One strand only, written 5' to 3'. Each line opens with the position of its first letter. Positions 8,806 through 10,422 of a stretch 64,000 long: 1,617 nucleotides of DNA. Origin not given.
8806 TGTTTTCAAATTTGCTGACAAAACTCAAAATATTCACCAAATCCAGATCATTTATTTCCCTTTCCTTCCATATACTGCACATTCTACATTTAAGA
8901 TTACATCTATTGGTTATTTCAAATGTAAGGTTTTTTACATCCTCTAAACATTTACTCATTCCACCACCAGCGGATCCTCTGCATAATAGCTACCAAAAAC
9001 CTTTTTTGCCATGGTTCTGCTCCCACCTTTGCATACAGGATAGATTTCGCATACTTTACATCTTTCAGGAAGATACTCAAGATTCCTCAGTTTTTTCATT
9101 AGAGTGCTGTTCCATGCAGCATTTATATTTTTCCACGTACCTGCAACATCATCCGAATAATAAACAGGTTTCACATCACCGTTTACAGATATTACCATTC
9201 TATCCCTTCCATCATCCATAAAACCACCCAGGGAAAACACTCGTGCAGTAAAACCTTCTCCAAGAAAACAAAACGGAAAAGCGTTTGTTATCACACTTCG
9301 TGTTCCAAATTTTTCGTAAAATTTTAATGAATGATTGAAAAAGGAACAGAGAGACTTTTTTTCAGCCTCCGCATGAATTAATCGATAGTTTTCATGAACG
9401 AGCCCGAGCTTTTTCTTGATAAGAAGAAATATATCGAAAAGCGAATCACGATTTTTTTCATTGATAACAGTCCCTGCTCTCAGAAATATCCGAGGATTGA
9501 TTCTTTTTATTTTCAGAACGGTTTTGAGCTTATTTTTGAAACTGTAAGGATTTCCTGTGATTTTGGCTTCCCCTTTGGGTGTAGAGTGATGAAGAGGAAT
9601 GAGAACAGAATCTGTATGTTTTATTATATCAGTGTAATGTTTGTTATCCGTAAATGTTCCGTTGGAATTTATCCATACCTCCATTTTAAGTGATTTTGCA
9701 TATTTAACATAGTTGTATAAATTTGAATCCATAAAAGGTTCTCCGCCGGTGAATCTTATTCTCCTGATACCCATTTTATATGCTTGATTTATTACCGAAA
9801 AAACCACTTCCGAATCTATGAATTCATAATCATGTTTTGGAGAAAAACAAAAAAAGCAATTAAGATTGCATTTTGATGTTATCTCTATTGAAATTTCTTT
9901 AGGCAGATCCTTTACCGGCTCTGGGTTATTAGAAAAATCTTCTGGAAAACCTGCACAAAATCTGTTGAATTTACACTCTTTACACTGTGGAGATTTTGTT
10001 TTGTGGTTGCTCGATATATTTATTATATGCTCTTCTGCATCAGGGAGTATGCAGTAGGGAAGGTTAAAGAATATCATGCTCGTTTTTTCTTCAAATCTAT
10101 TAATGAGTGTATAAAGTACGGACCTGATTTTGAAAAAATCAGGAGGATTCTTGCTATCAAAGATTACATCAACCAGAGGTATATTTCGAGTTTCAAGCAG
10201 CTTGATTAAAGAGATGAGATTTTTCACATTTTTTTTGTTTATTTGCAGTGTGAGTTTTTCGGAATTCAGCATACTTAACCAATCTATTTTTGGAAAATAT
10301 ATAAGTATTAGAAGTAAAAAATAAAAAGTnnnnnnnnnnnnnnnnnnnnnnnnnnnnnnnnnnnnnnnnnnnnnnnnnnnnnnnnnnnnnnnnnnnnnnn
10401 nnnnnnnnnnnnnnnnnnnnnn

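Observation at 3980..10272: Translationally coupled operon of three SPASM/twitch radical-SAM enzymes, two glycosyltransferases and a deacetylase-like gene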

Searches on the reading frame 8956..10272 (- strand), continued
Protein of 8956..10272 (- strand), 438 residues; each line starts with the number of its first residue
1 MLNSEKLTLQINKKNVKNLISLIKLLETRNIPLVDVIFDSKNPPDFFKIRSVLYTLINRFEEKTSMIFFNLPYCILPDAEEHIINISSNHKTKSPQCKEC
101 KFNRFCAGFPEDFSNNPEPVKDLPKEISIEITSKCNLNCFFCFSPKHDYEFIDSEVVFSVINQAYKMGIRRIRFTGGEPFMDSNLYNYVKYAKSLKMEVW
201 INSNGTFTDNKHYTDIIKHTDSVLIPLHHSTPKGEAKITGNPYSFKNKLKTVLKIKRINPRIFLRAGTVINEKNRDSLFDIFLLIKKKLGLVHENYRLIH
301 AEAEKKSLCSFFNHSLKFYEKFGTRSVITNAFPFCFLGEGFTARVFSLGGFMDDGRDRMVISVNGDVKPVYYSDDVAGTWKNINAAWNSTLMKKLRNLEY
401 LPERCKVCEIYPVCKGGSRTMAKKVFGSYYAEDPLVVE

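Call 77: search_protein_families(library=pfam, proteins=[L086:9634-12549:+, L086:12537-15863:+], max_evalue=0.01)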
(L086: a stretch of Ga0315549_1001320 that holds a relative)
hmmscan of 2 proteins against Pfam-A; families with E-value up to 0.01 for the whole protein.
L086:9634-12549:+ (972 aa): 7 families
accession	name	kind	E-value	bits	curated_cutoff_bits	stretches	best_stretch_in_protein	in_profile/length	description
PF00535.33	Glycos_transf_2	-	4e-28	98.9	23.3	1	26-161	1-132/168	Glycosyl transferase family 2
PF04055.27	Radical_SAM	-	4.8e-18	66.3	29.5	1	638-799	1-164/166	Radical SAM superfamily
PF10096.14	DUF2334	-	6e-16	59.1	26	1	312-513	2-199/203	Uncharacterized protein conserved in bacteria (DUF2334)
PF10111.15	Glyco_tranf_2_2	-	8.2e-13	48.9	27.3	1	26-268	1-240/276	Glycosyltransferase like family 2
PF01522.26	Polysacc_deac_1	-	5.4e-07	30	23.1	1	358-443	49-122/124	Polysaccharide deacetylase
PF13641.12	Glyco_tranf_2_3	-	6.6e-07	30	27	1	26-124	4-104/230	Glycosyltransferase like family 2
PF13186.11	SPASM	-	8.7e-06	26.4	21.5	1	883-949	1-66/67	Iron-sulfur cluster-binding domain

L086:12537-15863:+ (1109 aa): 8 families
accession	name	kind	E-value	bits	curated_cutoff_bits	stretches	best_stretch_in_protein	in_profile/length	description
PF00534.26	Glycos_transf_1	-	1.4e-34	119.6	26.4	1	554-713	7-161/172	Glycosyl transferases group 1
PF13692.12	Glyco_trans_1_4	-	1.1e-27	97.5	27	1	564-710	3-142/142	Glycosyl transferases group 1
PF04055.27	Radical_SAM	-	1.1e-20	74.9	29.5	1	773-926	4-165/166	Radical SAM superfamily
PF13186.11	SPASM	-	6.1e-14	52.5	21.5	1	1030-1089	1-64/67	Iron-sulfur cluster-binding domain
PF04101.22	Glyco_tran_28_C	-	2.1e-08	34.8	22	1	220-350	13-152/166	Glycosyltransferase family 28 C-terminal domain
PF13439.12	Glyco_transf_4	-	6.5e-08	33.2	28.5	1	448-549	56-169/170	Glycosyltransferase Family 4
PF13353.11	Fer4_12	-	0.00048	20.9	22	1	771-881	10-125/137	4Fe-4S single cluster domain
PF20706.3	GT4-conflict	-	0.00057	19.4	26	1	542-716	177-363/385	Family 4 Glycosyltransferase in conflict systems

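Call 84: find_encoding_contigs(protein=P0004, flank=10000, max_places=1)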
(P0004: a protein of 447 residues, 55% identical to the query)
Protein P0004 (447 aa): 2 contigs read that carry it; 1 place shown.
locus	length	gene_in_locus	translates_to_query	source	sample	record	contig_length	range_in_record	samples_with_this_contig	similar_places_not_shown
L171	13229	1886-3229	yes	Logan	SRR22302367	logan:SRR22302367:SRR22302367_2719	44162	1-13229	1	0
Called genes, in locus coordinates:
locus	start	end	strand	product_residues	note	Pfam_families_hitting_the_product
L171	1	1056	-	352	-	?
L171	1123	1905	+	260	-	PF03721:UDPG_MGDP_dh_N (faint), PF00984:UDPG_MGDP_dh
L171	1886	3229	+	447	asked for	PF04055:Radical_SAM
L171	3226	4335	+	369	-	PF04055:Radical_SAM, PF13186:SPASM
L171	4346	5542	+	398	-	PF04101:Glyco_tran_28_C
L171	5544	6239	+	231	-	PF10096:DUF2334, PF01522:Polysacc_deac_1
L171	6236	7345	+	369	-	PF13439:Glyco_transf_4 (faint), PF20706:GT4-conflict (weak), PF00534:Glycos_transf_1, PF13692:Glyco_trans_1_4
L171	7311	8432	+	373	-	PF04055:Radical_SAM, PF13186:SPASM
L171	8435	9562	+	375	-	PF04055:Radical_SAM, PF13186:SPASM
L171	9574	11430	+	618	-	PF13522:GATase_6, PF13537:GATase_7, PF00733:Asn_synthase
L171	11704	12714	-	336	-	PF04055:Radical_SAM, PF13353:Fer4_12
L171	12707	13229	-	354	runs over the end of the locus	PF00348:polyprenyl_synt (weak)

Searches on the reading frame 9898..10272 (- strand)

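Call 28: search_protein_families(library=ncbifam, proteins=[window:9898-10272:-], max_evalue=0.1)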
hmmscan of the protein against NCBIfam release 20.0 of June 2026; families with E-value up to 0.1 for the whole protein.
window:9898-10272:- (125 aa): 3 families
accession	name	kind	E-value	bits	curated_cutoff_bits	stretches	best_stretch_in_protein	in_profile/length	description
TIGR03977.1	rSAM_pair_HxsC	equivalog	2.2e-05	23.5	267.9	1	62-109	239-288/292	His-Xaa-Ser system radical SAM maturase HxsC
TIGR04085.1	rSAM_more_4Fe4S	domain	0.013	15.9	27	1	82-108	46-72/93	SPASM domain-containing protein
TIGR04546.1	rSAM_ahbC_deAc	equivalog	0.041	12.7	650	0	7-34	181-208/390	12,18-didecarboxysiroheme deacetylase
